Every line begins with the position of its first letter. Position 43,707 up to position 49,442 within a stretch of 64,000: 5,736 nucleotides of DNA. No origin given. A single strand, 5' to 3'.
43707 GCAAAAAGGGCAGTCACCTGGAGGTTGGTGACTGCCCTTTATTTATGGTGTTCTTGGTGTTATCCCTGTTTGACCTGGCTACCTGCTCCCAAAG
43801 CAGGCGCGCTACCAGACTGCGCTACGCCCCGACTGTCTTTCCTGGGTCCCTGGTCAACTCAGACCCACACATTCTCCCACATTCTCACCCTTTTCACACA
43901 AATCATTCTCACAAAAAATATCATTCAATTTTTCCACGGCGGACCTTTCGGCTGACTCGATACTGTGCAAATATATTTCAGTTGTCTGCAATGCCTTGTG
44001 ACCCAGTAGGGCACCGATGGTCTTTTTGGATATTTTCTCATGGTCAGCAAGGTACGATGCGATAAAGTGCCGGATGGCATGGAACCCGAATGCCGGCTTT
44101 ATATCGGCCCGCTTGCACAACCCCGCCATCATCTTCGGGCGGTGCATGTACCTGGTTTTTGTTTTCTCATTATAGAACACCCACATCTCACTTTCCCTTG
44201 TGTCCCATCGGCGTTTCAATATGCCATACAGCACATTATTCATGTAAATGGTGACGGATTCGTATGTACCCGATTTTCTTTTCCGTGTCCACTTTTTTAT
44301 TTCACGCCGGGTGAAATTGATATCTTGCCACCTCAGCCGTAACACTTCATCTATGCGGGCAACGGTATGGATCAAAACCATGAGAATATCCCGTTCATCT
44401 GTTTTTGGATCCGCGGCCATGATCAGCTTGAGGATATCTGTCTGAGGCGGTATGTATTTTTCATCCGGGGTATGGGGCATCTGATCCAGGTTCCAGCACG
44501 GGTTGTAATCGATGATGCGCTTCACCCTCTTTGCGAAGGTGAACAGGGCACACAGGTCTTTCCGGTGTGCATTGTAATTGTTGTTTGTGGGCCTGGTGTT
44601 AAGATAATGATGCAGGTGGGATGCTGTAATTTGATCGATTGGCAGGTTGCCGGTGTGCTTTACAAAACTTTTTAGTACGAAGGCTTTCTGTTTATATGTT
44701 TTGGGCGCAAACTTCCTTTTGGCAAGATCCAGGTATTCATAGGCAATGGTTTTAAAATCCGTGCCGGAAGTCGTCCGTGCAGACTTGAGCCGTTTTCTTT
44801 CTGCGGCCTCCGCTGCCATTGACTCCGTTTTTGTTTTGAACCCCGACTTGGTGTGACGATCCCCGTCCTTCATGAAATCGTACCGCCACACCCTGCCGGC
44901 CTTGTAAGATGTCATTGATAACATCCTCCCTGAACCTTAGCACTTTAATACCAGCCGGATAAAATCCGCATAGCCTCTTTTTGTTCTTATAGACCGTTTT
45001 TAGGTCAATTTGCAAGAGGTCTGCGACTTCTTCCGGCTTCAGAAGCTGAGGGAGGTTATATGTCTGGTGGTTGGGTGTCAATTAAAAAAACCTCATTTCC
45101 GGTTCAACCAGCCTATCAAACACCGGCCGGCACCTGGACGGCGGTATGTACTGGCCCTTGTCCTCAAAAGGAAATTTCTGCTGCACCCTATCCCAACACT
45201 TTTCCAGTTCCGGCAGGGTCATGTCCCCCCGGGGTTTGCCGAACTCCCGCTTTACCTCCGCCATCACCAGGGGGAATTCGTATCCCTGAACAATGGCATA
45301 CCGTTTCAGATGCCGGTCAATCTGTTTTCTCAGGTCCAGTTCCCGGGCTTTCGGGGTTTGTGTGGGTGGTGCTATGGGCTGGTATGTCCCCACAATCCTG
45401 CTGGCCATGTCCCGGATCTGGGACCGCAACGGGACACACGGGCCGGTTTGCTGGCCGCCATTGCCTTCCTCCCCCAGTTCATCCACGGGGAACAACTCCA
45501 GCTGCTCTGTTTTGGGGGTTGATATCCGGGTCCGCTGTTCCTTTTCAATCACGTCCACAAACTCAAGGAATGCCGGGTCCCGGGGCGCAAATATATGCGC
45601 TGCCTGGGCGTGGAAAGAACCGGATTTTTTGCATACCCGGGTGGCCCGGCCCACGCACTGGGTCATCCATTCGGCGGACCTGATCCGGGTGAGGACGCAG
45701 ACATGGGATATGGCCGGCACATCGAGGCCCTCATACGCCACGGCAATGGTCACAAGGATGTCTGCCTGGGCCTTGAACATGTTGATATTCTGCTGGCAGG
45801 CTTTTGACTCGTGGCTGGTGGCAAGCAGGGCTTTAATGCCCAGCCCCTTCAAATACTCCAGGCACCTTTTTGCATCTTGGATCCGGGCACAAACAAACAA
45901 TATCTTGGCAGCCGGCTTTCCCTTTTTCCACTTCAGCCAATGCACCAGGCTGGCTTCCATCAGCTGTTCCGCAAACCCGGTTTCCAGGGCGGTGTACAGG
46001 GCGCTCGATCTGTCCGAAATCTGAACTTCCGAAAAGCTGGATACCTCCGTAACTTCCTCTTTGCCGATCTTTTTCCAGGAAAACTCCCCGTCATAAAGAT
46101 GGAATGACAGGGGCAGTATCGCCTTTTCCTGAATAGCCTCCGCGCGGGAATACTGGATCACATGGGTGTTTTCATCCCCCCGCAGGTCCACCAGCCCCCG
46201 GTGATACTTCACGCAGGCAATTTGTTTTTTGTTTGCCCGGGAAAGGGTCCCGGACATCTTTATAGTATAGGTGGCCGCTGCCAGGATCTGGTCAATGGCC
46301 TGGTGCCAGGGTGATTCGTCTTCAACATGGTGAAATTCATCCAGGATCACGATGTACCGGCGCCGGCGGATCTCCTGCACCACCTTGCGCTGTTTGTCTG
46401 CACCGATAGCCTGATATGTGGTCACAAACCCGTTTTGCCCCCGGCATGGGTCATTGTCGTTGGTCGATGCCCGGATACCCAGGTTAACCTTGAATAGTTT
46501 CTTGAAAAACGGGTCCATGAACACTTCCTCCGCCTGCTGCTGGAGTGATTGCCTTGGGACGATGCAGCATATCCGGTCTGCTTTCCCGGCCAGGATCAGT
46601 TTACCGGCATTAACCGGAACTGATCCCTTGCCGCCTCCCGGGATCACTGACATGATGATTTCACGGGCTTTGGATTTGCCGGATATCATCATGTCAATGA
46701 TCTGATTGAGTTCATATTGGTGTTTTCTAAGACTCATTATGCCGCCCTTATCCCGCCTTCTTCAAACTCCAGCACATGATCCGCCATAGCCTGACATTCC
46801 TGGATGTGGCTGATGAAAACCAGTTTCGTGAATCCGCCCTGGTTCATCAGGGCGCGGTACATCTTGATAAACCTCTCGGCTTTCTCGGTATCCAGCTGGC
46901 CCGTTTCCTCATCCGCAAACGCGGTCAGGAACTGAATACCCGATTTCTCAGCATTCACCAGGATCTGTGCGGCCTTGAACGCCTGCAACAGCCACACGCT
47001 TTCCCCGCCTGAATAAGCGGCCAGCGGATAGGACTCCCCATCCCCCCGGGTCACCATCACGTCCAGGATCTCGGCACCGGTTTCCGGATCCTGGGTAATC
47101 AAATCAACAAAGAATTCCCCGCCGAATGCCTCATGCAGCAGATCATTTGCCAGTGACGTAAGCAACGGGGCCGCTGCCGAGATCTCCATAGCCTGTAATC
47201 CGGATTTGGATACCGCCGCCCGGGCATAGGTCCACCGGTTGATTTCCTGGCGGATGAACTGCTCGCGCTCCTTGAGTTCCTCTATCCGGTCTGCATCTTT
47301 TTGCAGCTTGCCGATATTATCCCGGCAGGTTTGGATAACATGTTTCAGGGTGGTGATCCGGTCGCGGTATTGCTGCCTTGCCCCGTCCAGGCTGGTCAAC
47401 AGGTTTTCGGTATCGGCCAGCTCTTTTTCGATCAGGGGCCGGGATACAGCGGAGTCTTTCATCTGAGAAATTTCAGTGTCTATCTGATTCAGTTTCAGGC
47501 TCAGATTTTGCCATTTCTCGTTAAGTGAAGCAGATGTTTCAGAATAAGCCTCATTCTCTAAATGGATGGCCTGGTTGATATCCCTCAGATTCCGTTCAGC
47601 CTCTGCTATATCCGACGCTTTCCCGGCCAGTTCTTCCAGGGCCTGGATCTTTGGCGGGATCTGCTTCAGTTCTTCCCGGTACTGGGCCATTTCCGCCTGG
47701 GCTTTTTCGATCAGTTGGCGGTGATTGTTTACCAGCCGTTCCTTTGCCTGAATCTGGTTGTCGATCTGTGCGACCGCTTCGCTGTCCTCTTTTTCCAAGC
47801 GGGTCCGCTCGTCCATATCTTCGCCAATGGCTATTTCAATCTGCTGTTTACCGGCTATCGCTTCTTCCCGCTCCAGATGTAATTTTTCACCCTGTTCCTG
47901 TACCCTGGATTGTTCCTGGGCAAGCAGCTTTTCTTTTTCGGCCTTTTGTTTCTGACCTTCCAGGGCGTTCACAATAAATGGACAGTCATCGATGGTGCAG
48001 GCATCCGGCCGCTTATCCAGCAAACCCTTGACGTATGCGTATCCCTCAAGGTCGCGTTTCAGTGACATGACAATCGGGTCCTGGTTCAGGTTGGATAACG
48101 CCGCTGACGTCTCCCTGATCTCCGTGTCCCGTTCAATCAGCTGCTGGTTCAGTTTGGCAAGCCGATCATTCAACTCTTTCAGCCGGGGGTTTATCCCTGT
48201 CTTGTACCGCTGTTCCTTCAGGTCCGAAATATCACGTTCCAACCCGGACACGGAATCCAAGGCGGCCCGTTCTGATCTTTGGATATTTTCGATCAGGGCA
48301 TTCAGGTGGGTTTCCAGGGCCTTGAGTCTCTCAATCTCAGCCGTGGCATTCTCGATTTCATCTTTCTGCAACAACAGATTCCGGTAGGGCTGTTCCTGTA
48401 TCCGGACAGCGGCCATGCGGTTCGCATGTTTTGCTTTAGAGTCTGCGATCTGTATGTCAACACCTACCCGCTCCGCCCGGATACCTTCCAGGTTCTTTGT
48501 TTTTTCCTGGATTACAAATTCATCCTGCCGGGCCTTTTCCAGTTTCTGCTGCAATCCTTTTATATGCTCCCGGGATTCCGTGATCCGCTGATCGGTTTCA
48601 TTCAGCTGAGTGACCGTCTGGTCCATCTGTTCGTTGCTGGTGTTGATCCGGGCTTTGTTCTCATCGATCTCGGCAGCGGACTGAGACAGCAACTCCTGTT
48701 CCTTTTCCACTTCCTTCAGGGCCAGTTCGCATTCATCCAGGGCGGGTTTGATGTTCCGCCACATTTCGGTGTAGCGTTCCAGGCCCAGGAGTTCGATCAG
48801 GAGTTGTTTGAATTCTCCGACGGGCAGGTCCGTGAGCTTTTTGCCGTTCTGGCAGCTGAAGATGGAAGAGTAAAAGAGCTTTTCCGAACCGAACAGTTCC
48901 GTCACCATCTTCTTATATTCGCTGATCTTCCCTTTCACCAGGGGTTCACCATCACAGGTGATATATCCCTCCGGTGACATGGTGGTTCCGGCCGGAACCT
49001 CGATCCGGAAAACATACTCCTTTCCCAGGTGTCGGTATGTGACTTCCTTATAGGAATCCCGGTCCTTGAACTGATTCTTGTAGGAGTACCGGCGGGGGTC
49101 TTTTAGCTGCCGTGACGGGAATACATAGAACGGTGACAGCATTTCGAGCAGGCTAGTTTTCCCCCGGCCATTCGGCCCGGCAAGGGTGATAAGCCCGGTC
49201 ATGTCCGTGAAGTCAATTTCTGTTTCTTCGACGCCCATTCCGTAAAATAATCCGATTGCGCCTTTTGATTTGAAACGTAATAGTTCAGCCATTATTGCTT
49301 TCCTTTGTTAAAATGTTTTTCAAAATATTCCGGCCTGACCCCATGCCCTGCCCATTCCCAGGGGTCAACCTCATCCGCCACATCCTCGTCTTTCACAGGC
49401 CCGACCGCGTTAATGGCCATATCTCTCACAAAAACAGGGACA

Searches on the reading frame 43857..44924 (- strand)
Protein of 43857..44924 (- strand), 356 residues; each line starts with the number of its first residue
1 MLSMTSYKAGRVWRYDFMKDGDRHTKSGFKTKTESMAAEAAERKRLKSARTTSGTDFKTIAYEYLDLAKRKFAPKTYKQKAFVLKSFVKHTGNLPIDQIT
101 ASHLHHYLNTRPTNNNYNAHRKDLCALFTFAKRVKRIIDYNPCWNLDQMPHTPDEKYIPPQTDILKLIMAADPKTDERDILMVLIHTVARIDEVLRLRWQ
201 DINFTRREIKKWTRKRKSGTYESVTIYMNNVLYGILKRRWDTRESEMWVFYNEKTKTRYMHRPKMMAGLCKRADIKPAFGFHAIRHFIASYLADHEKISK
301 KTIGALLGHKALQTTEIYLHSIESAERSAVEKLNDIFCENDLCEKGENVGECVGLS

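Call 72: search_protein_families(library=pfam, proteins=[window:43857-44924:-], max_evalue=0.001)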
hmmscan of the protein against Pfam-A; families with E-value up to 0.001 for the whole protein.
window:43857-44924:- (356 aa): 3 families
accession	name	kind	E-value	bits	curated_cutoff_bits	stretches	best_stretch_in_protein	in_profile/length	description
PF00589.27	Phage_integrase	-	9.6e-22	78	27.1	1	164-321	8-168/172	Phage integrase family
PF22022.2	Phage_int_M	-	6e-05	23.7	27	1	57-121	1-67/96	Phage integrase central domain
PF14659.12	Phage_int_SAM_3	-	9.3e-05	23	22.6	1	57-109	2-55/58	Phage integrase, N-terminal SAM-like domain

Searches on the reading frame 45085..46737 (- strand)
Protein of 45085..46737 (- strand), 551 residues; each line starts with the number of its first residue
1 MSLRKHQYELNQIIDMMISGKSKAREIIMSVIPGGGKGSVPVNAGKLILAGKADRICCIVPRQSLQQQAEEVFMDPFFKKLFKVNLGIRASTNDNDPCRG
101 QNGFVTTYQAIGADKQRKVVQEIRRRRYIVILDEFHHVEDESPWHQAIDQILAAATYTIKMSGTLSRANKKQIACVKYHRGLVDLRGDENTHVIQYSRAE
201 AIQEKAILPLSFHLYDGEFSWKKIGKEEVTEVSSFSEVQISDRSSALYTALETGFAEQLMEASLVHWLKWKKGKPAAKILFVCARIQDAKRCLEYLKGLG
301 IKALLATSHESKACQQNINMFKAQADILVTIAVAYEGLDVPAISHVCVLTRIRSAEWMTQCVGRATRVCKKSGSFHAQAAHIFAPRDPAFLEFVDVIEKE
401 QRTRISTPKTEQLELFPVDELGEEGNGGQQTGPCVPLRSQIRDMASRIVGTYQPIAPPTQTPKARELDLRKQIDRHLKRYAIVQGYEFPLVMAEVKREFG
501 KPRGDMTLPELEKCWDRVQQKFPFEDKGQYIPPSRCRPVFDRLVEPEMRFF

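Call 72: search_protein_families(library=pfam, proteins=[window:45085-46737:-], max_evalue=0.001)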
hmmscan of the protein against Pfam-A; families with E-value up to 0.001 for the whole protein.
window:45085-46737:- (551 aa): 4 families
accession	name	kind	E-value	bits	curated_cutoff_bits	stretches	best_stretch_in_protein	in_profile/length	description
PF04851.21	ResIII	-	4e-14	53.3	22.5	1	2-167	3-164/164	Type III restriction enzyme, res subunit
PF00271.37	Helicase_C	-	1.2e-09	38.9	23.5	1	273-368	12-109/110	Helicase conserved C-terminal domain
PF00270.35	DEAD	-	6.9e-06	26.3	26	1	50-169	42-163/167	DEAD/DEAH box helicase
PF18766.7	SWI2_SNF2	-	6.5e-05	23.1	26.7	1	33-214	27-192/221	SWI2/SNF2 ATPase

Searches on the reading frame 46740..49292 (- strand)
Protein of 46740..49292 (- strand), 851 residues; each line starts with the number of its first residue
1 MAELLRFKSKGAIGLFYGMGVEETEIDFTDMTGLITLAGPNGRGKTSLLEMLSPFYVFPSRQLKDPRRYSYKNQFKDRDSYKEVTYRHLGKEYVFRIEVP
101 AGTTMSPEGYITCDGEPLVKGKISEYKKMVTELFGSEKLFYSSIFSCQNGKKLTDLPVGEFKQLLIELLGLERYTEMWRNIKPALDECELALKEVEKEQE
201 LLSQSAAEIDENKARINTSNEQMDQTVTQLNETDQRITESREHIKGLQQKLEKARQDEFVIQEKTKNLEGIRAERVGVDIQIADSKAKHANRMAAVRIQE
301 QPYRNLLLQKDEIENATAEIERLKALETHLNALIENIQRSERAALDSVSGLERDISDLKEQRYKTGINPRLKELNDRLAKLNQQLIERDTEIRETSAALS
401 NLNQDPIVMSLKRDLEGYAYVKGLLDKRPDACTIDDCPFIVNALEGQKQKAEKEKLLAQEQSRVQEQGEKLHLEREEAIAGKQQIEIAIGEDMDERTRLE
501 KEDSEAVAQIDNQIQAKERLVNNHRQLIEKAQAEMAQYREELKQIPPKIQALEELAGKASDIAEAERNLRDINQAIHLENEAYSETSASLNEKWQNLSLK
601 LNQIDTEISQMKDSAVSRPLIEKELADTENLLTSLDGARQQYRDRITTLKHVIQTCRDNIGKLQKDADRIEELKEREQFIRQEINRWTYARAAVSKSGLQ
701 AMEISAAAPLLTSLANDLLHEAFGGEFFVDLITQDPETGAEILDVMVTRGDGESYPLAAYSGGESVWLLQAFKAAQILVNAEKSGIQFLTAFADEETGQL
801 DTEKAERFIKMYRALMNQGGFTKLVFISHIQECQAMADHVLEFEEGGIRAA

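Call 72: search_protein_families(library=pfam, proteins=[window:46740-49292:-], max_evalue=0.001)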
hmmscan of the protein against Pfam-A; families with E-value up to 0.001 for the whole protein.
window:46740-49292:- (851 aa): 2 families
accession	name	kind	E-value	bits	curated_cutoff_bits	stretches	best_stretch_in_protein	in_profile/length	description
PF13476.12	AAA_23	-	8.3e-09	36.8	27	1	22-230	11-200/201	AAA domain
PF14712.11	Snapin_Pallidin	-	0.00012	22.9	29.6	1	177-255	7-82/89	Snapin/Pallidin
